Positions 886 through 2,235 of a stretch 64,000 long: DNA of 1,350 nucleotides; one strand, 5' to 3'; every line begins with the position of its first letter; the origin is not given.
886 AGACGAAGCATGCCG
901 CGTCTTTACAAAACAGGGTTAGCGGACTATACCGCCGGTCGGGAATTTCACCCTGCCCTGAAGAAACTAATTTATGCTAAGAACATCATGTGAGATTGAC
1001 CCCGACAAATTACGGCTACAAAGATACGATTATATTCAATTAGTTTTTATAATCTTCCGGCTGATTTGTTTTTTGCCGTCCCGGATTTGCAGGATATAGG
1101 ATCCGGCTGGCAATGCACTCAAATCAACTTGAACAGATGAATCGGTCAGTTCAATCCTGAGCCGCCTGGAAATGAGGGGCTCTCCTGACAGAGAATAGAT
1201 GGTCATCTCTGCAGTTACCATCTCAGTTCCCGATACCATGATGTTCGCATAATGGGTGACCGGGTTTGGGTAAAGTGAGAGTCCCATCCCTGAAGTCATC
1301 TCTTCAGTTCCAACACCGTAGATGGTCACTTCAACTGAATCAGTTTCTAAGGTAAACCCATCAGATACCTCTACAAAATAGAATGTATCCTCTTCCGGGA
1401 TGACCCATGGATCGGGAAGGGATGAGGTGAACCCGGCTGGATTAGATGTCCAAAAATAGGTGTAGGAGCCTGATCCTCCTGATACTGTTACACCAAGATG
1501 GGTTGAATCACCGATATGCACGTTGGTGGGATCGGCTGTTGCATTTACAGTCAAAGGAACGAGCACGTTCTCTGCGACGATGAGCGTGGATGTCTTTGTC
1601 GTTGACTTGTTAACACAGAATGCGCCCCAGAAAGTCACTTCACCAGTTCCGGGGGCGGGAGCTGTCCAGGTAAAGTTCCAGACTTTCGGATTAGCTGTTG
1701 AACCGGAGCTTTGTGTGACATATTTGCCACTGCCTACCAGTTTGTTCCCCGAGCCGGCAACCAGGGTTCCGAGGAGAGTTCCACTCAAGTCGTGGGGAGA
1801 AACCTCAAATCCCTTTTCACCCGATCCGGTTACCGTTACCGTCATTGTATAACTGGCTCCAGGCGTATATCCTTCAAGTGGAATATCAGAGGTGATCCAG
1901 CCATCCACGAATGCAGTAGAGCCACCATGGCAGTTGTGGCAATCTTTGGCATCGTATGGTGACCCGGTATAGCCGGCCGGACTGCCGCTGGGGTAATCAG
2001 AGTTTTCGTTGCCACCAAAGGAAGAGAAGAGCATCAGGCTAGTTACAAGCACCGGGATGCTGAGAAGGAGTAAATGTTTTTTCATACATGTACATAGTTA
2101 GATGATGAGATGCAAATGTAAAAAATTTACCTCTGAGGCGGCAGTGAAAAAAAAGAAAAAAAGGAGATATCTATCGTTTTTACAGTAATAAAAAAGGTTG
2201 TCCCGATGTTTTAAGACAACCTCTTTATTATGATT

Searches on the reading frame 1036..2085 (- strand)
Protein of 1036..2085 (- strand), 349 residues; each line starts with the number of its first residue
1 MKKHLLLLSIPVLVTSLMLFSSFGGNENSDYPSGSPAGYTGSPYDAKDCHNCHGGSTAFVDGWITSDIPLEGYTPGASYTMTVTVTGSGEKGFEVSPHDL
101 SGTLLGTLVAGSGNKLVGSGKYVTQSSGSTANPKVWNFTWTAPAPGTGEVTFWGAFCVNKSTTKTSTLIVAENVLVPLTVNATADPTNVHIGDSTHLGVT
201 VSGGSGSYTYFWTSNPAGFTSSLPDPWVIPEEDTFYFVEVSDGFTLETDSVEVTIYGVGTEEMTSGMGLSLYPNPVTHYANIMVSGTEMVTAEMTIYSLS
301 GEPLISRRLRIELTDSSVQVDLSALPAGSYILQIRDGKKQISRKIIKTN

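Call 60: find_encoding_contigs(protein=window:1036-2085:-, flank=10000, max_places=4)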
Protein window:1036-2085:- (349 aa): 9 contigs read that carry it; 4 places shown.
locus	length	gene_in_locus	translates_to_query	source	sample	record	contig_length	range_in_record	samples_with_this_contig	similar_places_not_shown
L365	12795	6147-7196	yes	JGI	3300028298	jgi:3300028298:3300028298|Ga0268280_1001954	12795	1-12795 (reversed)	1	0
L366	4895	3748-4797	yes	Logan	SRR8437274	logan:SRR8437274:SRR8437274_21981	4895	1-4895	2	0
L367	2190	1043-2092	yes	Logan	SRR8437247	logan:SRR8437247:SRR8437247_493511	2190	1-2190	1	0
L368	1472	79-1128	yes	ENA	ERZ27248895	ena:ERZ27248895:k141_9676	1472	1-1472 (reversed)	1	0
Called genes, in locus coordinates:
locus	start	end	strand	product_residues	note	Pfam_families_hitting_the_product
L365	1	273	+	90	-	?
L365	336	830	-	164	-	-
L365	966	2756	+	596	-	PF18962:Por_Secre_tail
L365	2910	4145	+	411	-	PF00350:Dynamin_N (faint), PF01926:MMR_HSR1, PF02421:FeoB_N (weak), PF18128:HydF_dimer, PF18133:HydF_tetramer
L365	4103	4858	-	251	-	PF00106:adh_short, PF08659:KR, PF13561:adh_short_C2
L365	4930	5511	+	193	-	-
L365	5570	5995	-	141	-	-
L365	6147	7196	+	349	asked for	PF18962:Por_Secre_tail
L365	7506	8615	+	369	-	PF00383:dCMP_cyt_deam_1, PF14437:MafB19-deam, PF01872:RibD_C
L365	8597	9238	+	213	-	PF00677:Lum_binding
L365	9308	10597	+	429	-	PF00926:DHBP_synthase, PF00925:GTP_cyclohydro2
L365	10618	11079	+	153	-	PF00885:DMRL_synthase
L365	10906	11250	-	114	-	-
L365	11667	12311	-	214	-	PF00072:Response_reg, PF00196:GerE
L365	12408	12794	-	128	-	?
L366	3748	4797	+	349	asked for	PF18962:Por_Secre_tail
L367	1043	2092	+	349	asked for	PF18962:Por_Secre_tail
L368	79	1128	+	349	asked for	PF18962:Por_Secre_tail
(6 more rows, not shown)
